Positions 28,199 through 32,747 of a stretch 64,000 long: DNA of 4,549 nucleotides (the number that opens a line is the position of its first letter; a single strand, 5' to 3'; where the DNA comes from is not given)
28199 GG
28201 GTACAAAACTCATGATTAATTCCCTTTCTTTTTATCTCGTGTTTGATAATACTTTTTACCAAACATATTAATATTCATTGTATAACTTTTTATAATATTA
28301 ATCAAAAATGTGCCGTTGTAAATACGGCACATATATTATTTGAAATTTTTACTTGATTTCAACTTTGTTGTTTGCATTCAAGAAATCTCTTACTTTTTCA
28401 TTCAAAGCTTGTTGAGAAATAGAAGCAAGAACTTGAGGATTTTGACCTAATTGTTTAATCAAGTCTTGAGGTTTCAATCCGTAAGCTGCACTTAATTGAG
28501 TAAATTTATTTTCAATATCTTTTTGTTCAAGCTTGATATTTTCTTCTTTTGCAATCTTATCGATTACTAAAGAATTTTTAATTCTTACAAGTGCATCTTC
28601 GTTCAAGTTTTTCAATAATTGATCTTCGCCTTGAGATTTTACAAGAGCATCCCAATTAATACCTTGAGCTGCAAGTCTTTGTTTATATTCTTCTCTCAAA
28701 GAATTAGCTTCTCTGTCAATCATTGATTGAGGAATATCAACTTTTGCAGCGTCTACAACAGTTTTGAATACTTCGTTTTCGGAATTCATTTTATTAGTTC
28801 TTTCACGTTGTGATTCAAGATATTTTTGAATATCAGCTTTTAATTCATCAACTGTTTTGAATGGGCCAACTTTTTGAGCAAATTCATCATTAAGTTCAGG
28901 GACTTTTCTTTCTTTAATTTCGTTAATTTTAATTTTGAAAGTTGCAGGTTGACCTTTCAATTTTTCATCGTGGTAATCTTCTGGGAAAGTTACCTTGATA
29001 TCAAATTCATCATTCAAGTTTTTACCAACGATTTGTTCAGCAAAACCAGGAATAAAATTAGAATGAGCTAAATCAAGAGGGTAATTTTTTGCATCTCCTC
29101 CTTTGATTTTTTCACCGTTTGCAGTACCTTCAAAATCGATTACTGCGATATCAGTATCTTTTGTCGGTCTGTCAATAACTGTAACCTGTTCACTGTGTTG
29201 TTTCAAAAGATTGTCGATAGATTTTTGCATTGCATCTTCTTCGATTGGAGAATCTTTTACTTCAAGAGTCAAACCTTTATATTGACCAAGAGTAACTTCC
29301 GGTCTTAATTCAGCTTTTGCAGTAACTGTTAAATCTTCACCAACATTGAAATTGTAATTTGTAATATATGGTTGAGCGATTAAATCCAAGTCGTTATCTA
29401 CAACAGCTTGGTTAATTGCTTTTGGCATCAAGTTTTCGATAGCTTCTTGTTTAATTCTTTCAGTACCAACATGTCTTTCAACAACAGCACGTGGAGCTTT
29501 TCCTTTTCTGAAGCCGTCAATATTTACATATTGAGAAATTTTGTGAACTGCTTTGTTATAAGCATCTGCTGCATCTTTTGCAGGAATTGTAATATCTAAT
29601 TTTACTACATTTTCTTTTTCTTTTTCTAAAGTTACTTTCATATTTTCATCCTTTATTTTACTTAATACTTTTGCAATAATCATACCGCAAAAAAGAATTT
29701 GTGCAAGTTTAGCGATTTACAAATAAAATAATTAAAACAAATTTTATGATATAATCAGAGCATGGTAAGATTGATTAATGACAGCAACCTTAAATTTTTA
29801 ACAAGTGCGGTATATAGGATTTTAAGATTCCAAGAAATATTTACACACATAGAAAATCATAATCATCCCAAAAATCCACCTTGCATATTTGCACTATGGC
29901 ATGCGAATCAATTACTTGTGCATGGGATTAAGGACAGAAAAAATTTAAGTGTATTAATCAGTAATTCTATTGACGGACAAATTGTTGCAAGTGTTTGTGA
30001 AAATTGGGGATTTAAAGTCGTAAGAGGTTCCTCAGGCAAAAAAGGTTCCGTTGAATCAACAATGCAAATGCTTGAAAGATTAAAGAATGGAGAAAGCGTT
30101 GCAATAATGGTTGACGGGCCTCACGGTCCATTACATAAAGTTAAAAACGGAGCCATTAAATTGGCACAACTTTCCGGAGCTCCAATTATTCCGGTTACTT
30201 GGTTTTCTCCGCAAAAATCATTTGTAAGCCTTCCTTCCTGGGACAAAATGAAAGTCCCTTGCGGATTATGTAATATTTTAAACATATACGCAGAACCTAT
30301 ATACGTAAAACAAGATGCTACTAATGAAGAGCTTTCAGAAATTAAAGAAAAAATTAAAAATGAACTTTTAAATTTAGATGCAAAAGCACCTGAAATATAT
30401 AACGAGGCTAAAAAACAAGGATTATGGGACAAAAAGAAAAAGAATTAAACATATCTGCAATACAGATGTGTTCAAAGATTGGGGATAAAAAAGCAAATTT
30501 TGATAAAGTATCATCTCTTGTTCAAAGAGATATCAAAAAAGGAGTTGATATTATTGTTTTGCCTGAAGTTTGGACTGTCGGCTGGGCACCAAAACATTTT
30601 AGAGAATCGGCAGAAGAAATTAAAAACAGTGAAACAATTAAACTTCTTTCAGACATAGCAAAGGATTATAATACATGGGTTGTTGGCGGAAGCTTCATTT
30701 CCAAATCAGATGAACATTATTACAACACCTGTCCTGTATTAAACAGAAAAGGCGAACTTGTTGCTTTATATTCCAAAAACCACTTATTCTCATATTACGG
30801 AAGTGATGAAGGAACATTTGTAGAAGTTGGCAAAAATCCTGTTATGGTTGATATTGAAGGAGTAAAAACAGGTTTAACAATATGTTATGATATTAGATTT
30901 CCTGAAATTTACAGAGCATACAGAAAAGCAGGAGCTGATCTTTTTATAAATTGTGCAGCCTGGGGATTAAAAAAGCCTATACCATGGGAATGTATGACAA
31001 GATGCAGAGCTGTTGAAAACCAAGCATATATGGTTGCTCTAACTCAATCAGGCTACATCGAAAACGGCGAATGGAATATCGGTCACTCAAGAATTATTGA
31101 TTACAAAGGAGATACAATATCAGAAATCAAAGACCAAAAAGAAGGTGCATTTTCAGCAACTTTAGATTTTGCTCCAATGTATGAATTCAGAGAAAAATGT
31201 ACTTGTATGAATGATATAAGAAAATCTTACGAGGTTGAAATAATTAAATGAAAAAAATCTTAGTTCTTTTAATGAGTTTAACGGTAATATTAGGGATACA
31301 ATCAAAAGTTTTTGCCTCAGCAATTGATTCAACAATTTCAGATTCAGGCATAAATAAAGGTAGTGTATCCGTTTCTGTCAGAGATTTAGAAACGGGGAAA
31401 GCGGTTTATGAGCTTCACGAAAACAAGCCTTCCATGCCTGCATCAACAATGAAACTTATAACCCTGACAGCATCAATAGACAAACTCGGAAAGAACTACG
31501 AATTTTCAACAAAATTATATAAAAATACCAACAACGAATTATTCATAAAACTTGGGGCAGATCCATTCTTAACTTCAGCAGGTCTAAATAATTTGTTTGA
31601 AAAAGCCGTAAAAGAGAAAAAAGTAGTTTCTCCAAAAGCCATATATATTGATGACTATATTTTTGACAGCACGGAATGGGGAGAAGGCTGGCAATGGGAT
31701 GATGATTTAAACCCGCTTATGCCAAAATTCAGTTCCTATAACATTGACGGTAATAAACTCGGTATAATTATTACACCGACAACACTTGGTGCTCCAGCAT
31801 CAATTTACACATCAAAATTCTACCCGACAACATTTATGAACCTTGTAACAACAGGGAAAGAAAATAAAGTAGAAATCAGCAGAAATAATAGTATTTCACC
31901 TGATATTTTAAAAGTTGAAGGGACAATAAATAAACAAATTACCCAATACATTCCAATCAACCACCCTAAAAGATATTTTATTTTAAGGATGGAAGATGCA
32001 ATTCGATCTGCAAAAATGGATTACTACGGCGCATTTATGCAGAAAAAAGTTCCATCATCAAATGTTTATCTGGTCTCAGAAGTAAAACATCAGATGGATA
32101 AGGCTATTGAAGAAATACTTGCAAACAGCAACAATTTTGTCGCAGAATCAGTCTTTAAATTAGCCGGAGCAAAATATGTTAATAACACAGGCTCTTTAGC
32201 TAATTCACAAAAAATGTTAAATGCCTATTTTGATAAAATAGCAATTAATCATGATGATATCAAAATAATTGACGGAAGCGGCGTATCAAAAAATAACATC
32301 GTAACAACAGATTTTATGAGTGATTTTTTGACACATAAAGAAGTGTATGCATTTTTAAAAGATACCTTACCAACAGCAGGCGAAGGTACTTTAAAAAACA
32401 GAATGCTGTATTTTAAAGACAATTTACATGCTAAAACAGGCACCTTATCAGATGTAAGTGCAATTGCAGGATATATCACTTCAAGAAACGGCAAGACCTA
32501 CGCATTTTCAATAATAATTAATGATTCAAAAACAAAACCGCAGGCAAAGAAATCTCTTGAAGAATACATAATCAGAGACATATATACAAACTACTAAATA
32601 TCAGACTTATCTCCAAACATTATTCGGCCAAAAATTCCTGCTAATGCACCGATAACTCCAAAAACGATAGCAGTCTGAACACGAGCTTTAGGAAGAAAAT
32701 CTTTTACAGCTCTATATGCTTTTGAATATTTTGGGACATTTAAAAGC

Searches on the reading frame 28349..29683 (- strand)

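Call 73: search_protein_families(library=pfam, proteins=[window:28349-29683:-], max_evalue=0.000001)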
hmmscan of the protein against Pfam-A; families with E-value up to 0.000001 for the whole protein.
window:28349-29683:- (444 aa): 3 families
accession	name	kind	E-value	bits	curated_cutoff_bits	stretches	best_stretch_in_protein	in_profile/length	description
PF05697.18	Trigger_N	-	9.9e-40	136.6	22.2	1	15-159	1-144/144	Bacterial trigger factor protein (TF)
PF05698.19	Trigger_C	-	8.7e-33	114.1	22.7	1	277-435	1-160/162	Bacterial trigger factor protein (TF) C-terminus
PF00254.34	FKBP_C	-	1e-10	42.3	21.1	1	174-253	5-93/94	FKBP-type peptidyl-prolyl cis-trans isomerase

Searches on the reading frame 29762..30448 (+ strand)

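Call 73: search_protein_families(library=pfam, proteins=[window:29762-30448:+], max_evalue=0.000001)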
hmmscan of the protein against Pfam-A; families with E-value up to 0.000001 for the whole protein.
window:29762-30448:+ (228 aa): 1 family
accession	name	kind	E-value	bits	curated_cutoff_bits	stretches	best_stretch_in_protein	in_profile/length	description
PF04028.18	DUF374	-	1.8e-21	75.9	26.8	1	58-123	4-68/69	Domain of unknown function (DUF374)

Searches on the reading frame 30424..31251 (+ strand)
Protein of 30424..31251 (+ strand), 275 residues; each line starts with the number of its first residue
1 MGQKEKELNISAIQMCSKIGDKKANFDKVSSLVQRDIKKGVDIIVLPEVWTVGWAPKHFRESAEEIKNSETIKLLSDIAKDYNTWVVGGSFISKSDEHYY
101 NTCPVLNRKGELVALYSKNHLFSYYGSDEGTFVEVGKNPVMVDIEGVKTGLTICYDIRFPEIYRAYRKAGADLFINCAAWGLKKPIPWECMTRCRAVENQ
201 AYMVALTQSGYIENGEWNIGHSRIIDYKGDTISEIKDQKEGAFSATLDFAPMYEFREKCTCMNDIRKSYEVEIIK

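Call 73: search_protein_families(library=pfam, proteins=[window:30424-31251:+], max_evalue=0.000001)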
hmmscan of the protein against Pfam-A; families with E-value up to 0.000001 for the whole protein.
window:30424-31251:+ (275 aa): 1 family
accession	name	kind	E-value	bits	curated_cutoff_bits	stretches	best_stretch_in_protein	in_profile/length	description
PF00795.27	CN_hydrolase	-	3.5e-52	177.7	23.2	1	10-256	2-255/256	Carbon-nitrogen hydrolase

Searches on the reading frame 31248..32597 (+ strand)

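Call 73: search_protein_families(library=pfam, proteins=[window:31248-32597:+], max_evalue=0.000001)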
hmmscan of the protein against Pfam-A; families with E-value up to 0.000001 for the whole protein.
window:31248-32597:+ (449 aa): 1 family
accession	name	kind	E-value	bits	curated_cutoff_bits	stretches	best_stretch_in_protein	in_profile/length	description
PF02113.21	Peptidase_S13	-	1.2e-66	225.7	22.8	1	24-435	3-435/444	D-Ala-D-Ala carboxypeptidase 3 (S13) family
